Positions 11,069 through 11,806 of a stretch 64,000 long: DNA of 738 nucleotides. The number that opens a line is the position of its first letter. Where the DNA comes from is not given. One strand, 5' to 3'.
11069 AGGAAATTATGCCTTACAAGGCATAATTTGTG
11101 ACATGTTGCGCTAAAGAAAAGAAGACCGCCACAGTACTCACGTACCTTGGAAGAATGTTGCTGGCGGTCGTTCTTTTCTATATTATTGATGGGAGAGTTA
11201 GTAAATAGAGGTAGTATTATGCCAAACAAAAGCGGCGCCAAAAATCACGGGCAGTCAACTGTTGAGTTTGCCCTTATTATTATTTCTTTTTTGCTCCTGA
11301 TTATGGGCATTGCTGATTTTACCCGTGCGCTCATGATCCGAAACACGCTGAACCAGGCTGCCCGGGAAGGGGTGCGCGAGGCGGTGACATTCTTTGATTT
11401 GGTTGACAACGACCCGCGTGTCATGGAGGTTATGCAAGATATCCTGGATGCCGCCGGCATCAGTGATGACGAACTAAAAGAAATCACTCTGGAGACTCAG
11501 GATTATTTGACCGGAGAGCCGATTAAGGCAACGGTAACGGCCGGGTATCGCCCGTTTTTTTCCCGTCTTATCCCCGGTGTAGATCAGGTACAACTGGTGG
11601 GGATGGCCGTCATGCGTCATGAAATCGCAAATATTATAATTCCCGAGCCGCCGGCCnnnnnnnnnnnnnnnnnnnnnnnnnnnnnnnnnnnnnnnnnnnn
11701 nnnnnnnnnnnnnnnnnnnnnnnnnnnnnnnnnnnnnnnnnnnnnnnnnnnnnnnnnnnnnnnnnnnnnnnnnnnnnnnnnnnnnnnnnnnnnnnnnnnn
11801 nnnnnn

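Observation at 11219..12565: Tad pseudopilin fused to three PKD domains through poly-aspartate linkers: candidate pilus-borne adhesin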

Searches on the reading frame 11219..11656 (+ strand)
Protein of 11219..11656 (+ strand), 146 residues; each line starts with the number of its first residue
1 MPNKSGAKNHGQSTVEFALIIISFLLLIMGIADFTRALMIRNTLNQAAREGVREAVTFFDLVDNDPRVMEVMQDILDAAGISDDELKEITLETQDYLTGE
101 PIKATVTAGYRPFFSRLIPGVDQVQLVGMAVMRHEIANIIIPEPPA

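Call 11: find_homologous_proteins(query=window:11219-11656:+, max_evalue=0.01)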
Query window:11219-11656:+ (146 aa): 3 proteins with E <= 0.01 among 165 candidates.
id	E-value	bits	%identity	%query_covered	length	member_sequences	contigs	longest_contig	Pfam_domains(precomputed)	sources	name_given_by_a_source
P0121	1.8e-8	52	37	86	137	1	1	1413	PF07811.18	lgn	-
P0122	3.4e-6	45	31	86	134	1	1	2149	PF07811.18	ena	-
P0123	3.7e-6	45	32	86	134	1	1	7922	PF07811.18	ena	-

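Call 22: search_protein_representatives(protein=window:11219-11656:+)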
Query: 146 residues. Proteins with E-value up to 0.001 (for the whole library): 1206; up to 1e-10: 16; up to 1e-30: 1. The best 150 are listed.
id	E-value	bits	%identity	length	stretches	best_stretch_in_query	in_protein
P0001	2.4e-87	306.1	100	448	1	1-146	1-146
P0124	2.7e-15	72.8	38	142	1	7-134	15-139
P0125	2.4e-14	69.7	37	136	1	11-136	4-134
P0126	3.0e-13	66.2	34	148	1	5-136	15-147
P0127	5.8e-13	65.3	40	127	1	8-136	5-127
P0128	8.9e-13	64.7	32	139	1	10-136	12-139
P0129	1.1e-12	64.3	36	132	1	10-136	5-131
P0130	1.4e-12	64.1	34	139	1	8-136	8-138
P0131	7.0e-12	61.8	40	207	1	9-124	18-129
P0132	9.4e-12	61.4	34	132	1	6-134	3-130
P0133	1.8e-11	60.5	31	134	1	9-134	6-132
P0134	2.2e-11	60.2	39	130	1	10-136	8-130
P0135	2.5e-11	60.0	32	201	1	5-136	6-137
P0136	4.0e-11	59.3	38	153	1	2-123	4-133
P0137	5.6e-11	58.9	37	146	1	9-136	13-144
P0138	7.8e-11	58.4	30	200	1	10-137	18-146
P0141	1.5e-10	57.5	32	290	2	6-124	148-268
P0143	4.3e-10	56.0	43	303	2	4-64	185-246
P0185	9.4e-08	48.4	32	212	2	6-57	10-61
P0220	7.4e-07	45.5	38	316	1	12-145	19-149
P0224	8.3e-07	45.4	29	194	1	4-137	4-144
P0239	1.2e-06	44.8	33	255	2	9-73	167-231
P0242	1.3e-06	44.7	35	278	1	8-134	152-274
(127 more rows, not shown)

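Call 24: search_protein_families(library=pfam, proteins=[P0220, P0131, P0135, P0138, P0141, P0143, P0242, P0239, P0224, P0185], max_evalue=0.01)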
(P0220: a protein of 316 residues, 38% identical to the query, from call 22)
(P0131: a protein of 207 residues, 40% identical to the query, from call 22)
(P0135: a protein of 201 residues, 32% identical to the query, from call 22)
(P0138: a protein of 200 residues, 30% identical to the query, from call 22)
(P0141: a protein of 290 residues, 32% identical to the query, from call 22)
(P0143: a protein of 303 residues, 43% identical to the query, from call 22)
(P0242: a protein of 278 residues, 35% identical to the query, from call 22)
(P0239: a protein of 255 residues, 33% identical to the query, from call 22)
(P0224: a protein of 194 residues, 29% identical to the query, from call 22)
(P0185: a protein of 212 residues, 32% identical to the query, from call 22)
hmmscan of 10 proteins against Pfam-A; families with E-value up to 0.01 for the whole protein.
P0220 (316 aa): 3 families
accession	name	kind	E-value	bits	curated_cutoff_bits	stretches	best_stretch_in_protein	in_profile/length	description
PF07811.17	TadE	-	1.1e-14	54.7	22.9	1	20-60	3-43/43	TadE-like protein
PF13400.11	Tad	-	0.00016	22.4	22.3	1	19-63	1-45/47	Putative Flp pilus-assembly TadE/G-like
PF02724.19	CDC45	-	0.00067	18.5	34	1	151-248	120-211/624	CDC45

P0131 (207 aa): 1 family
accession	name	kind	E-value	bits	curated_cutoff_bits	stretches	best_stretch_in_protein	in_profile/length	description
PF07811.17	TadE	-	6.1e-16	58.7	22.9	1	20-62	1-43/43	TadE-like protein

P0135 (201 aa): 1 family
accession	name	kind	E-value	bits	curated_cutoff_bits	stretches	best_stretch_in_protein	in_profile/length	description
PF07811.17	TadE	-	3.5e-11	43.5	22.9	1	14-54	3-43/43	TadE-like protein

P0138 (200 aa): 1 family
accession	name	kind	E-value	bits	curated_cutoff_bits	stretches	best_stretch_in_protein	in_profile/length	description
PF07811.17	TadE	-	1.1e-08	35.5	22.9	1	19-61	1-43/43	TadE-like protein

P0141 (290 aa): 2 families
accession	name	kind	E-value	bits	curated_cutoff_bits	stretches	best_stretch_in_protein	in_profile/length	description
PF07811.17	TadE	-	9.4e-31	106.1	22.9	2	18-58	2-42/43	TadE-like protein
PF13400.11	Tad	-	0.0003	21.5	22.3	1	19-54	3-37/47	Putative Flp pilus-assembly TadE/G-like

P0143 (303 aa): 2 families
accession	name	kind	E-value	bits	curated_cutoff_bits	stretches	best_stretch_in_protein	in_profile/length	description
PF07811.17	TadE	-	4.4e-30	104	22.9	2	192-234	1-43/43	TadE-like protein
PF13400.11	Tad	-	1.5e-05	25.6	22.3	0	21-66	1-45/47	Putative Flp pilus-assembly TadE/G-like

P0242 (278 aa): 1 family
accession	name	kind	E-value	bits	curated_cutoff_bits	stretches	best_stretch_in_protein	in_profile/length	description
PF07811.17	TadE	-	2.4e-14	53.6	22.9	1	155-197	1-43/43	TadE-like protein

P0239 (255 aa): 1 family
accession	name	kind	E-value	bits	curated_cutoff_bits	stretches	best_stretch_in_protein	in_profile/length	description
PF07811.17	TadE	-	2.2e-22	79.3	22.9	2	16-57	1-42/43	TadE-like protein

P0224 (194 aa): 1 family
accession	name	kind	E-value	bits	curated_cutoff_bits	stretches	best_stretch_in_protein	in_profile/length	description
PF07811.17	TadE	-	4.5e-11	43.1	22.9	1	12-54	1-43/43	TadE-like protein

P0185 (212 aa): 1 family
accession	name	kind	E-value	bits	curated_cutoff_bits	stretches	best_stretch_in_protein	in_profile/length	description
PF07811.17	TadE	-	1.5e-30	105.5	22.9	2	15-57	1-43/43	TadE-like protein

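Call 33: find_homologous_proteins(query=A1, max_evalue=0.001)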
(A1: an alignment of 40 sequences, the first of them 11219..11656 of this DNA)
Query A1 (40 sequences) (146 aa, profile of the alignment): 6594 proteins with E <= 0.001 among 8000 candidates; the best 120 are listed.
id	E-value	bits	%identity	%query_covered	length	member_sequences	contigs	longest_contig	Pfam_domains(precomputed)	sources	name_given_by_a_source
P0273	1.1e-38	150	35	87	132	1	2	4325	PF07811.18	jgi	-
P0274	2.8e-38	149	47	51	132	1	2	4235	PF07811.18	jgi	jgi:Flp pilus assembly protein TadG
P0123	3.7e-38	148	32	86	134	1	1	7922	PF07811.18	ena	-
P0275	4.0e-38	148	36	87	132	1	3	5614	PF07811.18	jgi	jgi:Flp pilus assembly protein TadG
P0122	5.0e-38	148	31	86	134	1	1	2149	PF07811.18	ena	-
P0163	1.2e-37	147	36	86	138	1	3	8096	PF07811.18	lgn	-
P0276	1.7e-37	146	34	87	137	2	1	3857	PF07811.18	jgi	jgi:Flp pilus assembly protein TadG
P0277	2.2e-37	146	35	87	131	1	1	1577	PF07811.18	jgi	jgi:Flp pilus assembly protein TadG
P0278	2.3e-37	146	36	87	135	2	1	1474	PF07811.18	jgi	-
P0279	2.4e-37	146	35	87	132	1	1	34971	PF07811.18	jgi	jgi:Flp pilus assembly protein TadG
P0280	2.5e-37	146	45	45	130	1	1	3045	PF07811.18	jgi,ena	-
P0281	2.9e-37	146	38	87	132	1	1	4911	PF07811.18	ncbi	-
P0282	3.3e-37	145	46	50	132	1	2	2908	PF07811.18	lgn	-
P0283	4.3e-37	145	39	58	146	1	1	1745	PF07811.18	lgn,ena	-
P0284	5.6e-37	145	48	51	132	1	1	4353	PF07811.18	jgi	jgi:Flp pilus assembly protein TadG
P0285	6.8e-37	144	30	86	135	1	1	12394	PF07811.18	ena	-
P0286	7.7e-37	144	56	33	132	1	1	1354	PF07811.18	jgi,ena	jgi:Flp pilus assembly protein TadG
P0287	8.2e-37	144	37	87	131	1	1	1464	PF07811.18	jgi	jgi:Flp pilus assembly protein TadG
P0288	9.6e-37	144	32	88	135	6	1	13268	PF07811.18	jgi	-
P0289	1.9e-36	143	31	87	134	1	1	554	PF07811.18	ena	-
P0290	2.1e-36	143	38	91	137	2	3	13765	PF07811.18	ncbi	-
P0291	2.3e-36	143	37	85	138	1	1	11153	PF07811.18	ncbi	ncbi:MAG: TadE family protein [Candidatus Eisenbacteria bacterium]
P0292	2.8e-36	142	31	88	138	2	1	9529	PF07811.18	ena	-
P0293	2.9e-36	142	33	88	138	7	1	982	PF07811.18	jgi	jgi:Flp pilus assembly protein TadG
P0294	2.9e-36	142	34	86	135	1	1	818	PF07811.18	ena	-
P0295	2.9e-36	142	34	87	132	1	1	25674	PF07811.18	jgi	jgi:Flp pilus assembly protein TadG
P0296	3.6e-36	142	35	87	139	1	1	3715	PF07811.18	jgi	jgi:Flp pilus assembly protein TadG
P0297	4.1e-36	142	32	88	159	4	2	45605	PF07811.18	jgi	-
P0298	5.4e-36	141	36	87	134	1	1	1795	PF07811.18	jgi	-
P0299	7.9e-36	141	35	88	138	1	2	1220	PF07811.18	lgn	-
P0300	7.9e-36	141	44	45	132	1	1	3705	PF07811.18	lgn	-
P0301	8.3e-36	141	34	88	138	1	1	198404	PF07811.18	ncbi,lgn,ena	-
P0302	8.4e-36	141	37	90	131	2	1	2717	PF07811.18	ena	-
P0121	9.5e-36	141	37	86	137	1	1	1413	PF07811.18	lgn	-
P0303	1.0e-35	141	35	87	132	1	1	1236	PF07811.18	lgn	-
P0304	1.1e-35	140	35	87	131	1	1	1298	PF07811.18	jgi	-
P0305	1.1e-35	140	34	87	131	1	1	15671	PF07811.18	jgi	jgi:Flp pilus assembly protein TadG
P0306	1.7e-35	140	38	88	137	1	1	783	PF07811.18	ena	-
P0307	1.9e-35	140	33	87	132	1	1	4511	PF07811.18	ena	-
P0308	2.7e-35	139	29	91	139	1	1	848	PF07811.18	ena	-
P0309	4.7e-35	138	39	86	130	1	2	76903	PF07811.18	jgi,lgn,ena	-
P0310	4.7e-35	138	30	87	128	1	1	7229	PF07811.18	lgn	-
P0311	5.5e-35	138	34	86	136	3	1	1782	PF07811.18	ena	-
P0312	7.0e-35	138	46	34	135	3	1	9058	PF07811.18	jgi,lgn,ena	-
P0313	7.0e-35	138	30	92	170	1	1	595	PF07811.18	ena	-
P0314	7.4e-35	138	37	86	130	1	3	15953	PF07811.18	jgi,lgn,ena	-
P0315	7.6e-35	138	31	88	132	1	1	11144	PF07811.18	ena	-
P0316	7.8e-35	138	34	88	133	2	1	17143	PF07811.18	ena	-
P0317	8.7e-35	138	34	88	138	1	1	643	PF07811.18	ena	-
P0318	9.0e-35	137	35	88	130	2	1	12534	PF07811.18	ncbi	ncbi:MAG: TadE/TadG family type IV pilus assembly protein [Candidatus Zixiibacteriota bacterium]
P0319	9.0e-35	137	33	88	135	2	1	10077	PF07811.18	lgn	-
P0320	9.1e-35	137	35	88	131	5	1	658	PF07811.18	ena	-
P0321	9.4e-35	137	33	86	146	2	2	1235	PF07811.18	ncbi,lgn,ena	ncbi:MAG: TadE/TadG family type IV pilus assembly protein [Nitrospinota bacterium]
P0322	9.8e-35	137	34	88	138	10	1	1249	PF07811.18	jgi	jgi:Flp pilus assembly protein TadG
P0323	1.4e-34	137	37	90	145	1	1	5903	PF07811.18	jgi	jgi:Flp pilus assembly protein TadG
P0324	1.5e-34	137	35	92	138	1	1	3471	PF07811.18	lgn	-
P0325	1.6e-34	137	36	87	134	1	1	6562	PF07811.18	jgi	-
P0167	1.6e-34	137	30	88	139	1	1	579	PF07811.18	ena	-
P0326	2.0e-34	136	29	86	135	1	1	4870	PF07811.18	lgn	-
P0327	2.0e-34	136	31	88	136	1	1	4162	PF07811.18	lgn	-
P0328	2.3e-34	136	40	54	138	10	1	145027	PF07811.18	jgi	jgi:Flp pilus assembly protein TadG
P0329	2.4e-34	136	37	87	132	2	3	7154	PF07811.18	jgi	jgi:Flp pilus assembly protein TadG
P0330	2.5e-34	136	30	90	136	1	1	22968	PF07811.18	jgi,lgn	-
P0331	2.8e-34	136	38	88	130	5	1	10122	PF07811.18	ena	-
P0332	3.1e-34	136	33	87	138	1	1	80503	PF07811.18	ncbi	ncbi:MAG: TadE family protein [Candidatus Eisenbacteria bacterium]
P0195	3.2e-34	136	29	88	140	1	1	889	PF07811.18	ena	-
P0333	3.4e-34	136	51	32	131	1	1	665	PF07811.18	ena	-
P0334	3.6e-34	136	33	86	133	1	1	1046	PF07811.18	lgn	-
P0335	3.7e-34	136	47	58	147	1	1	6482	PF07811.18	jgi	jgi:Flp pilus assembly protein TadG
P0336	4.0e-34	135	35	86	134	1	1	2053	PF07811.18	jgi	jgi:Flp pilus assembly protein TadG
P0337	4.0e-34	135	36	88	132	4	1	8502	PF07811.18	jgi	-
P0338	4.1e-34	135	32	88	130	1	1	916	PF07811.18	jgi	jgi:Flp pilus assembly protein TadG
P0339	4.5e-34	135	30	90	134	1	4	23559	PF07811.18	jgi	-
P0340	4.7e-34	135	34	71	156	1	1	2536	PF07811.18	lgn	-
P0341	4.8e-34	135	40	88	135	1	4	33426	PF07811.18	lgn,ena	-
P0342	5.7e-34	135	31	91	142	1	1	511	PF07811.18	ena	-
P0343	6.2e-34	135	36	88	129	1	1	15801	PF07811.18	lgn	-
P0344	7.2e-34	135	31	91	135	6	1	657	PF07811.18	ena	-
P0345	7.4e-34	135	33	86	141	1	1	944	PF07811.18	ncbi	-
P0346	7.9e-34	134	33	88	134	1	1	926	PF07811.18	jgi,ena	-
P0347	9.4e-34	134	37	88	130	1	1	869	PF07811.18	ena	-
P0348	9.8e-34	134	32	84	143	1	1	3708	PF07811.18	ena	-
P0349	1.1e-33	134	37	87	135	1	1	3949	PF07811.18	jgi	jgi:Flp pilus assembly protein TadG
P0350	1.2e-33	134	30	90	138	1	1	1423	PF07811.18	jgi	jgi:Flp pilus assembly protein TadG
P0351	1.2e-33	134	36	88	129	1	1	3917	PF07811.18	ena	-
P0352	1.2e-33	134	32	87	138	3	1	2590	PF07811.18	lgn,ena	-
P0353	1.3e-33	134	37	88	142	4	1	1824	PF07811.18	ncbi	-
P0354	1.4e-33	134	37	91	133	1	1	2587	PF07811.18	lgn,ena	-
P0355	1.5e-33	134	51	32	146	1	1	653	PF07811.18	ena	-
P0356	1.6e-33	133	35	86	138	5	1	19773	PF07811.18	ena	-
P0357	1.6e-33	133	35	86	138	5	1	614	PF07811.18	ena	-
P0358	1.7e-33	133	34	86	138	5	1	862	PF07811.18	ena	-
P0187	1.8e-33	133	33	88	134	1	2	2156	PF07811.18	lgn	-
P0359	2.1e-33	133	35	88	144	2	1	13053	PF07811.18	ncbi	-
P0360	2.1e-33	133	49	32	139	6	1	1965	PF07811.18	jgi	-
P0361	2.2e-33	133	42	45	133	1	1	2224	PF07811.18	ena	-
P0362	2.2e-33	133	28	86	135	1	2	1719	PF07811.18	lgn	-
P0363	2.2e-33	133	32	87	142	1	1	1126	PF07811.18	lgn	-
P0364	2.2e-33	133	30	86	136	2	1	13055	PF07811.18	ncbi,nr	ncbi:MAG: pilus assembly protein [Candidatus Omnitrophica bacterium]|nr:pilus assembly protein [Cand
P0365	2.3e-33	133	35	86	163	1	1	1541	PF07811.18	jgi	jgi:Flp pilus assembly protein TadG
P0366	2.3e-33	133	29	93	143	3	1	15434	PF07811.18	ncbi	-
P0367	2.5e-33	133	38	73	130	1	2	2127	PF07811.18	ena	-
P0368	2.6e-33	133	30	88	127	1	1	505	PF07811.18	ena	-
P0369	2.7e-33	133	38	88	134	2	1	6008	PF07811.18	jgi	-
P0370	2.7e-33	133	46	37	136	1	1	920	PF07811.18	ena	-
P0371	2.9e-33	133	36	87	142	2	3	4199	PF07811.18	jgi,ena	jgi:Flp pilus assembly protein TadG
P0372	3.4e-33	132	35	88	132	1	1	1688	PF07811.18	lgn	-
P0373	3.6e-33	132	28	88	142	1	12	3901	PF07811.18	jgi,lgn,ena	-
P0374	3.6e-33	132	29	88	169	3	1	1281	PF07811.18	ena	-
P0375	4.1e-33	132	35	87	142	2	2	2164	PF07811.18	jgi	-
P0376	4.2e-33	132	32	94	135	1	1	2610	PF07811.18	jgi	jgi:Flp pilus assembly protein TadG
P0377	4.2e-33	132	35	91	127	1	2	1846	PF07811.18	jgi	jgi:Flp pilus assembly protein TadG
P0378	4.3e-33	132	35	90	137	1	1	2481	PF07811.18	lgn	-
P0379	4.3e-33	132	28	73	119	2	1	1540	PF07811.18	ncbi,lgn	-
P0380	4.5e-33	132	36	55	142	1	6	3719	PF07811.18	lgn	-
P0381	4.6e-33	132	35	55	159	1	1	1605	PF07811.18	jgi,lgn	-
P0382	5.7e-33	132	29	88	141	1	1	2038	PF07811.18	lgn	-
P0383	6.0e-33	132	34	86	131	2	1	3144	PF07811.18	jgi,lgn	jgi:Flp pilus assembly protein TadG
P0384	6.0e-33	132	28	88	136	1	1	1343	PF07811.18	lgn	-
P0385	6.3e-33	132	30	86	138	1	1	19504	PF07811.18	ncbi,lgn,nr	ncbi:MAG: pilus assembly protein [Candidatus Omnitrophica bacterium]|nr:pilus assembly protein [Cand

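Call 34: find_encoding_contigs(protein=P0364, flank=8000, max_places=3)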
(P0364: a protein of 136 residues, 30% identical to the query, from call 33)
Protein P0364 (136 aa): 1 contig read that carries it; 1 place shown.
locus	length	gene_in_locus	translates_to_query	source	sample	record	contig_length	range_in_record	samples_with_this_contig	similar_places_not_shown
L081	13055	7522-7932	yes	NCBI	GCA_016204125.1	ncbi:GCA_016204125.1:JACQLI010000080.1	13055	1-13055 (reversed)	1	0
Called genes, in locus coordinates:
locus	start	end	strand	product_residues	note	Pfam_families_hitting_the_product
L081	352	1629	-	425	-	PF00463:ICL, PF13714:PEP_mutase, PF00463:ICL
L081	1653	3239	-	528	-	PF20656:MS_N, PF01274:MS_TIM-barrel, PF20659:MS_C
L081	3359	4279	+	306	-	PF03320:FBPase_glpX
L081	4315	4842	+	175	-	-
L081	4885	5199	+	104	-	PF01541:GIY-YIG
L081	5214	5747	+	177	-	PF01625:PMSR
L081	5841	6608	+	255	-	PF00072:Response_reg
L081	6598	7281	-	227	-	PF01381:HTH_3, PF12844:HTH_19, PF13443:HTH_26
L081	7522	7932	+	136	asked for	PF07811:TadE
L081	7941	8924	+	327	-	PF13400:Tad, PF09977:Tad_C (faint)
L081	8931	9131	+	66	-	PF04964:Flp_Fap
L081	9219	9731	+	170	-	PF01478:Peptidase_A24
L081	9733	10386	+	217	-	PF08666:SAF, PF13144:ChapFlgA (weak), PF16976:RcpC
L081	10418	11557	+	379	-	PF13614:AAA_31 (weak)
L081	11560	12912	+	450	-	PF00437:T2SSE, PF27713:UCP018868 (weak)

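Call 35: find_encoding_contigs(protein=P0385, flank=8000, max_places=3)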
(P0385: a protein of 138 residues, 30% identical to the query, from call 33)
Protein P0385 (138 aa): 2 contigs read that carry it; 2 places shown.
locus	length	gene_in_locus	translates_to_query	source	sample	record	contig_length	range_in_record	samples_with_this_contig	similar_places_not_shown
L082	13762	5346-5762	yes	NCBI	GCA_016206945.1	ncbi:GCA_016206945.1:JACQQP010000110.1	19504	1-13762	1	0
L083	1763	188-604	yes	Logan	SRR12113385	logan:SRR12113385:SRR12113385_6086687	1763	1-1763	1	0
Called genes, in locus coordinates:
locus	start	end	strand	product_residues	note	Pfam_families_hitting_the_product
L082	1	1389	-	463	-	PF01436:NHL (faint)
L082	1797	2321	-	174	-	PF00578:AhpC-TSA, PF08534:Redoxin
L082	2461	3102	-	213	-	-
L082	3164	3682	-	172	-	PF01661:Macro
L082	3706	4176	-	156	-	PF07238:PilZ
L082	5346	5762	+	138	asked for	PF07811:TadE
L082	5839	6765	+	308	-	PF13400:Tad, PF09977:Tad_C (weak)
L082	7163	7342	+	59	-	PF04964:Flp_Fap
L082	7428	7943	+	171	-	PF01478:Peptidase_A24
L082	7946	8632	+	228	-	PF08666:SAF, PF16976:RcpC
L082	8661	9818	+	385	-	PF10609:ParA (weak), PF01656:CbiA (weak), PF02374:ArsA_ATPase (faint), PF13614:AAA_31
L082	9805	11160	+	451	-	PF00437:T2SSE, PF27713:UCP018868 (weak), PF00005:ABC_tran (weak)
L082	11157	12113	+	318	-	PF00482:T2SSF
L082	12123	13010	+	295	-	PF00482:T2SSF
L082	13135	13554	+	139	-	PF02643:DUF192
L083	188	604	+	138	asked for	PF07811:TadE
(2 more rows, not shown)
